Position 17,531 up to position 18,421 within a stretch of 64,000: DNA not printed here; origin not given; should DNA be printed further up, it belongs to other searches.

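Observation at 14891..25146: Eleven-gene, translationally coupled operon fusing an itaconate/methylsuccinate-type CoA module to a ComDE-like decarboxylase, a GabD-like ALDH, a DAO flavoenzyme and RidA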

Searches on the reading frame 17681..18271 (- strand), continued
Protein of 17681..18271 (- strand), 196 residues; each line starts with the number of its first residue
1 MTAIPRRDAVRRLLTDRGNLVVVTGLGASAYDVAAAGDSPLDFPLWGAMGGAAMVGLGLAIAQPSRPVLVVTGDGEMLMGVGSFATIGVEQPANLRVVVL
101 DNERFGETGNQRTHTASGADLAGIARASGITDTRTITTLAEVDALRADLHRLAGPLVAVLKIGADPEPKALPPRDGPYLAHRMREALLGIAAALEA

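Call 23: find_related_loci(query=A1, collection=genome_contigs, flank=10000)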
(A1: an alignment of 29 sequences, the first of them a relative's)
Query A1 (196 aa) in genome_contigs; peptide patterns used: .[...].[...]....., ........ (x = any residue, [..] = any of these).
600 stretches matched a pattern (row limit reached: there are more); 540 encode a relative of the query (tblastn E <= 1e-3); the best 80 are kept; 80 distinct loci.
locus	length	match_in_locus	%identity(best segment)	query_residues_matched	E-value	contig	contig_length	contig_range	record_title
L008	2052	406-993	96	1-196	1e-126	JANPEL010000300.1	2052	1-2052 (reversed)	MAG: Gemmatimonadota bacterium isolate VAR_78_metabat_238 VAR_78_k141_1413505, whole genome shotgun sequence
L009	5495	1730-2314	79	1-195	3e-99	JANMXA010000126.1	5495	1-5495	MAG: Gemmatimonadota bacterium isolate OTE_88_metabat_202 OTE_88_k141_2522729, whole genome shotgun sequence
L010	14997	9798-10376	81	4-196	9e-97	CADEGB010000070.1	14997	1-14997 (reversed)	MAG: uncultured Gemmatimonadetes bacterium isolate Gemmatimonadetes sp. RBC063 genome assembly, contig: MAG063_70, whole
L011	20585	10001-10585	73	1-195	2e-89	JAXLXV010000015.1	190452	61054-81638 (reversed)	MAG: Gemmatimonadaceae bacterium isolate STL-GEM1 C1.161.fa-15, whole genome shotgun sequence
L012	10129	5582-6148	62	1-189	2e-76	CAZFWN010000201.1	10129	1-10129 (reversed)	MAG TPA_asm: uncultured Ktedonobacterales bacterium isolate SRP272529_co1_230 genome assembly, contig: NODE_12284_length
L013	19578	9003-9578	64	4-195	3e-75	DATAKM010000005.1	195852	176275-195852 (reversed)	MAG TPA_asm: Chloroflexia bacterium isolate SMAG_U6938 k141_326885, whole genome shotgun sequence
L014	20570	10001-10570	63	6-195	3e-75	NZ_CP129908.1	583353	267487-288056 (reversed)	Deinococcus radiomollis strain PO-04-20-132 plasmid unnamed2, complete sequence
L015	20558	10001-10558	64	4-189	6e-75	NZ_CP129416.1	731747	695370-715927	Deinococcus altitudinis strain LMG 24022 plasmid unnamed1, complete sequence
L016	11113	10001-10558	63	4-189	6e-73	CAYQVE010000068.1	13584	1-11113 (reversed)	MAG TPA_asm: uncultured Enterobacteriaceae bacterium isolate binchicken_co185_11 genome assembly, contig: NODE_6899_leng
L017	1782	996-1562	65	4-192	2e-75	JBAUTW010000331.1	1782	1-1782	MAG: Burkholderiales bacterium isolate MFD01873_ilm_asm_bin6 k127_201331, whole genome shotgun sequence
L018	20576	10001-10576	60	4-195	2e-71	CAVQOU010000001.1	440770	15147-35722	MAG: uncultured Deinococcaceae bacterium isolate MFD01275.bin.2.38 genome assembly, contig: contig_51129, whole genome s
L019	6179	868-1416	64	2-184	4e-71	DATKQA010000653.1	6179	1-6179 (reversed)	MAG TPA_asm: Candidatus Sulfotelmatobacter sp. isolate SMAG_U14805 k141_4148181, whole genome shotgun sequence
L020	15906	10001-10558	62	4-189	1e-70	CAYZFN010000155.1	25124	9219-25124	MAG TPA_asm: uncultured Enterobacteriaceae bacterium isolate binchicken_co279_116 genome assembly, contig: k141_404206,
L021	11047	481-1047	63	4-192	2e-70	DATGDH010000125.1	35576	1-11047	MAG TPA_asm: Burkholderiales bacterium isolate SMAG_U9669 k141_448159, whole genome shotgun sequence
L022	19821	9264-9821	62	4-189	5e-70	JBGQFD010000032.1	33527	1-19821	MAG: Gammaproteobacteria bacterium isolate OBJ2_061818_090_61 k141_667299_length_33527_cov_15.5252, whole genome shotgun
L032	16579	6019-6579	58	4-189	3e-67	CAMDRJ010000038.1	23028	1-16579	MAG: Klebsiella pneumoniae isolate TH-11nov19-3 genome assembly, contig: TH-11nov19-C5450, whole genome shotgun sequence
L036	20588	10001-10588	60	1-195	2e-66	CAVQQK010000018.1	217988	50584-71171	MAG: uncultured beta proteobacterium isolate MFD09779.bin.2.173 genome assembly, contig: contig_91099, whole genome shot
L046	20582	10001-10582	55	2-195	3e-65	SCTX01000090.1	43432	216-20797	MAG: Betaproteobacteria bacterium isolate FW602_bin.10 FW602_bin.10-69052, whole genome shotgun sequence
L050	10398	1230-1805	56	4-195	4e-65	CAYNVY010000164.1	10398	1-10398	MAG TPA_asm: uncultured Enterobacteriaceae bacterium isolate SRP302447_co3_36 genome assembly, contig: NODE_18153_length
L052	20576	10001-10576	61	1-192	4e-65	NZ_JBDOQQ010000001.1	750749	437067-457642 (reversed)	Roseomonas sp. CAU 1739 contig1, whole genome shotgun sequence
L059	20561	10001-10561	57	6-192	2e-64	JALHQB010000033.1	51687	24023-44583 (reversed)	MAG: Acetobacteraceae bacterium isolate bin.6 c_000000003279, whole genome shotgun sequence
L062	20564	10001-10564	55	1-189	2e-64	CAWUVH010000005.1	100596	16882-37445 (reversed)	MAG: uncultured Burkholderiales bacterium isolate HER22_SLD_50_bin_17_1 genome assembly, contig: HER22_SLD_50_bin_17-rea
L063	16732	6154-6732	58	1-192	3e-64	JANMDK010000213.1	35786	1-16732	MAG: Pseudomonadota bacterium isolate OTE_75_metabat_17 OTE_75_k141_3554033, whole genome shotgun sequence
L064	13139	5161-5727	58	1-189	5e-64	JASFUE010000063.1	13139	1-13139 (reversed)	MAG: Burkholderiales bacterium isolate D1105M02metaG_Bin_256 D1105M02metaG_FD_scaffold_1192_c1, whole genome shotgun seq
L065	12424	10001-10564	56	6-193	4e-64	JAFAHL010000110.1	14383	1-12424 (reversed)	MAG: Hyphomicrobiales bacterium isolate CP_BE_BS_20 BE_BS_k147_13724818, whole genome shotgun sequence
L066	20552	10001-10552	59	6-189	7e-64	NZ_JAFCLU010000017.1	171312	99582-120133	Bradyrhizobium sp. AUGA SZCCT0283 NODE_17, whole genome shotgun sequence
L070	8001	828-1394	56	4-192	1e-63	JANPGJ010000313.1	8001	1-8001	MAG: Burkholderiales bacterium isolate VAR_69_metabat_376 VAR_69_k141_1900261, whole genome shotgun sequence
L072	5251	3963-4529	57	4-192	2e-63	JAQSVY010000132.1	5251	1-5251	MAG: Burkholderiales bacterium isolate C_No_T20_C_bin.16 scaffold_18518, whole genome shotgun sequence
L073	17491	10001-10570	56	6-195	3e-63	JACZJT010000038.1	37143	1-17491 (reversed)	MAG: Burkholderiales bacterium isolate MAG26 betaproteobacteria_1_contig_731258, whole genome shotgun sequence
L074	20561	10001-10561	56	6-192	2e-63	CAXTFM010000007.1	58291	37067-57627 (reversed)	MAG TPA_asm: uncultured Beijerinckiaceae bacterium isolate private_T1916_metawrap_bin.5 genome assembly, contig: private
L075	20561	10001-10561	56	6-192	1e-63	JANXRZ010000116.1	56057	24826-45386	MAG: Proteobacteria bacterium isolate 336R_metabat_400 336R_k141_2394759, whole genome shotgun sequence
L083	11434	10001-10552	58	4-187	2e-62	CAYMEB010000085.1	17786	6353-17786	MAG TPA_asm: uncultured Hyphomicrobiaceae bacterium isolate SRP124364_co1_118 genome assembly, contig: NODE_3182_length_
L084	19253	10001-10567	55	6-195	2e-62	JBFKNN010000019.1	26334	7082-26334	MAG: Burkholderiales bacterium isolate Mix_sand22.2022.08.D.82 k141_5182871_length_26334_cov_13.4763, whole genome shotg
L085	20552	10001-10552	58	6-189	2e-62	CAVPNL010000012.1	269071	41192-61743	MAG: uncultured delta proteobacterium isolate MFD09779.bin.2.131 genome assembly, contig: contig_37856, whole genome sho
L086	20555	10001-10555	55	4-187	3e-62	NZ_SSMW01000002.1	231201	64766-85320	MAG: Bradyrhizobium sp. isolate LY.8 2, whole genome shotgun sequence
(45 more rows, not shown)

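Call 30: search_protein_families(library=pfam, proteins=[L014:10570-11349:+, L014:12334-13932:+, L015:5549-6877:+, L015:7043-7945:-, L015:3562-5970:-, L015:2561-3466:-, L014:16098-16949:+, L014:17146-17871:+, L014:18134-19507:+, L015:15235-16734:+], max_evalue=0.00001)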
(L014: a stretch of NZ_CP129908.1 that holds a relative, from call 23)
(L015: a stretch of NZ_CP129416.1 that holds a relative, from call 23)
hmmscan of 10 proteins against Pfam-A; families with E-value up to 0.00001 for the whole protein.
L014:10570-11349:+ (259 aa): 1 family
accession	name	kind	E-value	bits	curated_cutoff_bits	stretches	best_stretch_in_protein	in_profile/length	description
PF03746.21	LamB_YcsF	-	4e-91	305.4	22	1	5-243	1-239/239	LamB/YcsF family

L014:12334-13932:+ (532 aa): 2 families
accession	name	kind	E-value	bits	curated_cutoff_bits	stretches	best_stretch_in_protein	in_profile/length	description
PF02626.20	CT_A_B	-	2.7e-64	217.8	25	1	262-506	1-261/261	Carboxyltransferase domain, subdomain A and B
PF02682.21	CT_C_D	-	3e-56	190.7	22.1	1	15-205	9-201/202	Carboxyltransferase domain, subdomain C and D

L015:5549-6877:+ (442 aa): 0 families

L015:7043-7945:- (300 aa): 3 families
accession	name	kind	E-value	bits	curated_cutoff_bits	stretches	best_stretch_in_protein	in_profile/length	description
PF12833.13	HTH_18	-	6.3e-21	74.9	33.6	1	207-284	1-78/80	Helix-turn-helix domain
PF08448.16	PAS_4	-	3.5e-17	63.1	23.1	1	66-174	1-105/110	PAS fold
PF00165.29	HTH_AraC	-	2.3e-12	47.1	26.6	0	248-284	6-41/42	Bacterial regulatory helix-turn-helix proteins, AraC family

L015:3562-5970:- (802 aa): 3 families
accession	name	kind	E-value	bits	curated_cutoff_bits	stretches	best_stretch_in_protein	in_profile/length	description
PF00122.25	E1-E2_ATPase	-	2.4e-52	177.5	28.1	1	282-462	2-181/181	E1-E2 ATPase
PF00702.32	Hydrolase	-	4.4e-35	122.3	26.4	1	478-691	1-190/191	haloacid dehalogenase-like hydrolase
PF00403.32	HMA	-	1.1e-21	77.4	24.8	2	10-69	2-61/62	Heavy-metal-associated domain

L015:2561-3466:- (301 aa): 2 families
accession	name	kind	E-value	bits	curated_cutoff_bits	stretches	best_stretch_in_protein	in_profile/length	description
PF01545.26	Cation_efflux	-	5.3e-41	141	26.6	1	21-208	2-195/198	Cation efflux family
PF16916.11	ZT_dimer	-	3.8e-14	52.9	26.7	1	215-288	1-77/78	Dimerisation domain of Zinc Transporter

L014:16098-16949:+ (283 aa): 3 families
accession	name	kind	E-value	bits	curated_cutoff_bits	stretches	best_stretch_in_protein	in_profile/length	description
PF00497.25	SBP_bac_3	-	2.5e-35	121.6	26.4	1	50-266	1-131/132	Bacterial extracellular solute-binding proteins, family 3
PF10613.14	Lig_chan-Glu_bd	-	1.4e-09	38.5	30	1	71-137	43-108/115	Ligated ion channel L-glutamate- and glycine-binding site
PF09084.16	NMT1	-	3.6e-06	27.5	20.5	0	88-201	22-144/216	NMT1/THI5 like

L014:17146-17871:+ (241 aa): 1 family
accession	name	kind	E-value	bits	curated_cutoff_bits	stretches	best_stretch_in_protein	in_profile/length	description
PF00528.27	BPD_transp_1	-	9.3e-26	91.1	26.4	1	57-238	2-184/184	Binding-protein-dependent transport system inner membrane component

L014:18134-19507:+ (457 aa): 2 families
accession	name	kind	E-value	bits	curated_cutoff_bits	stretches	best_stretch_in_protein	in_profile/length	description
PF01979.26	Amidohydro_1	-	5.7e-24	85.4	25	1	50-436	2-345/345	Amidohydrolase family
PF07969.17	Amidohydro_3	-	1.9e-15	57.8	29.7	1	357-436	406-471/472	Amidohydrolase family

L015:15235-16734:+ (499 aa): 1 family
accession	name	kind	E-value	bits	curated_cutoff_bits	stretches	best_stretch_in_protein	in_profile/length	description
PF00171.27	Aldedh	-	4.7e-175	583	23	1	21-484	2-461/461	Aldehyde dehydrogenase family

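Call 37: search_solved_structures(query=window:17681-18271:-, max_evalue=0.00001)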
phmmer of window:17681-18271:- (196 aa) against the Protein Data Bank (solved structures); distinct sequences matched with E-value up to 0.00001: 2.
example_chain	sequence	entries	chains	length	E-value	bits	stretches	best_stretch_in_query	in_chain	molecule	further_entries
9iz3_B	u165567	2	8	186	6.5e-15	58.9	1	6-115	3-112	Putative phosphonopyruvate decarboxylase beta subunit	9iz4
6lpi_A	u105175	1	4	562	4.8e-06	30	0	46-112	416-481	Acetolactate synthase isozyme 1 large subunit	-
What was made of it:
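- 17681..18271 (-): TPP enzyme beta subunit (PP domain), ComE/RhiF-like. PDB RhiF, E 6e-15 (call 37).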

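Call 53: search_protein_families(library=pfam, proteins=[L072:1695-3431:+, L036:11418-12422:+, L021:2808-3719:+, L021:3716-4204:+, L020:5764-7809:+, L074:8235-9239:+, L063:2679-3830:+, L075:10563-13541:+, L066:11542-12798:+, L059:7965-9461:-], max_evalue=0.000001)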
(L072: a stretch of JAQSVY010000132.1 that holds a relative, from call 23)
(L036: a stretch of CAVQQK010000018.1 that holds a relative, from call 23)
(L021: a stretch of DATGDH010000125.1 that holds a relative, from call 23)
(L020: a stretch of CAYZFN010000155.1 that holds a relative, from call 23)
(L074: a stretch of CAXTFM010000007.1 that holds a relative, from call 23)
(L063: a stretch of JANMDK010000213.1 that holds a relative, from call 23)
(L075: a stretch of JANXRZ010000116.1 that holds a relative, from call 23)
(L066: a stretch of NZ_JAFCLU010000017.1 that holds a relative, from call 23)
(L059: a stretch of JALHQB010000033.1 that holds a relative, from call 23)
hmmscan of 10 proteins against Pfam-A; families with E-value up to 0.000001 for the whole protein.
L072:1695-3431:+ (578 aa): 2 families
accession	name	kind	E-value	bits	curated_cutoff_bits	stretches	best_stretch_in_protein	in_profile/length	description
PF00890.30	FAD_binding_2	-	9e-68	229.8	20.4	1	9-395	1-414/414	FAD binding domain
PF02910.25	Succ_DH_flav_C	-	5.9e-26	91.4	20.8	1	449-570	1-126/130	Fumarate reductase flavoprotein C-term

L036:11418-12422:+ (334 aa): 1 family
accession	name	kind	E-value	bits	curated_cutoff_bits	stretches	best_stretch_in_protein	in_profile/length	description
PF02615.19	Ldh_2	-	1.5e-94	317.3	38.8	1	8-328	6-332/333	Malate/L-lactate dehydrogenase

L021:2808-3719:+ (303 aa): 2 families
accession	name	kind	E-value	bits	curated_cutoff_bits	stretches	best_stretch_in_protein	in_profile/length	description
PF00589.27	Phage_integrase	-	8.6e-50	169.3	27.1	1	118-290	2-171/172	Phage integrase family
PF02899.23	Phage_int_SAM_1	-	1.2e-15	58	22.3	1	12-95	1-82/83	Phage integrase, N-terminal SAM-like domain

L021:3716-4204:+ (162 aa): 1 family
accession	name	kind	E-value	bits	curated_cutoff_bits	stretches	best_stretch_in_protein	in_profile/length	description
PF04073.20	tRNA_edit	-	4.9e-29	101.4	25.5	1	35-149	7-122/123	Aminoacyl-tRNA editing domain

L020:5764-7809:+ (681 aa): 1 family
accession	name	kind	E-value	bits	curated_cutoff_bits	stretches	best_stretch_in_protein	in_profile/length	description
PF06808.19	DctM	-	5.4e-64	217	23.8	1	143-577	3-403/413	Tripartite ATP-independent periplasmic transporter, DctM component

L074:8235-9239:+ (334 aa): 2 families
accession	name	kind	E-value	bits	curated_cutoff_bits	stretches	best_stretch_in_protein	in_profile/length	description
PF02826.25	2-Hacid_dh_C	-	6.7e-37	127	25.1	1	103-291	1-178/178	D-isomer specific 2-hydroxyacid dehydrogenase, NAD binding domain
PF00389.36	2-Hacid_dh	-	6.7e-21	74.8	24.6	1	17-323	16-134/134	D-isomer specific 2-hydroxyacid dehydrogenase, catalytic domain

L063:2679-3830:+ (383 aa): 1 family
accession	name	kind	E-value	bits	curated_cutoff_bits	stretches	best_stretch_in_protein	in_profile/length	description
PF00155.27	Aminotran_1_2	-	2.1e-34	119.7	19.7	1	27-374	2-361/361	Aminotransferase class I and II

L075:10563-13541:+ (992 aa): 5 families
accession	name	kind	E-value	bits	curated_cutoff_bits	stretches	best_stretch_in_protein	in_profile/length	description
PF20256.3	MoCoBD_2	-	2.8e-68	230.9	27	1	430-743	2-283/283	Molybdopterin cofactor-binding domain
PF02738.23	MoCoBD_1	-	8.4e-68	228.5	27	1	157-402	3-244/244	Molybdopterin cofactor-binding domain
PF01315.27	Ald_Xan_dh_C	-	1.4e-26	93.4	31.3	1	28-139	1-110/110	Aldehyde oxidase and xanthine dehydrogenase, a/b hammerhead domain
PF06240.19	COXG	-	1.7e-21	76.9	22.2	1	838-969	6-137/140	Carbon monoxide dehydrogenase subunit G (CoxG)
PF10604.15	Polyketide_cyc2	-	1.6e-09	38.6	27.4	1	837-953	10-127/142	Polyketide cyclase / dehydrase and lipid transport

L066:11542-12798:+ (418 aa): 1 family
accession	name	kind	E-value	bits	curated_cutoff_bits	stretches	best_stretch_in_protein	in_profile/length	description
PF00581.25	Rhodanese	-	3.2e-36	124.3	22.2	3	139-231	2-100/102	Rhodanese-like domain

L059:7965-9461:- (498 aa): 1 family
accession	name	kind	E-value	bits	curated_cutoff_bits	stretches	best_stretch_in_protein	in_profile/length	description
PF06751.17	EutB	-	8e-212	704.2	25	1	56-480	1-426/435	Ethanolamine ammonia lyase large subunit (EutB)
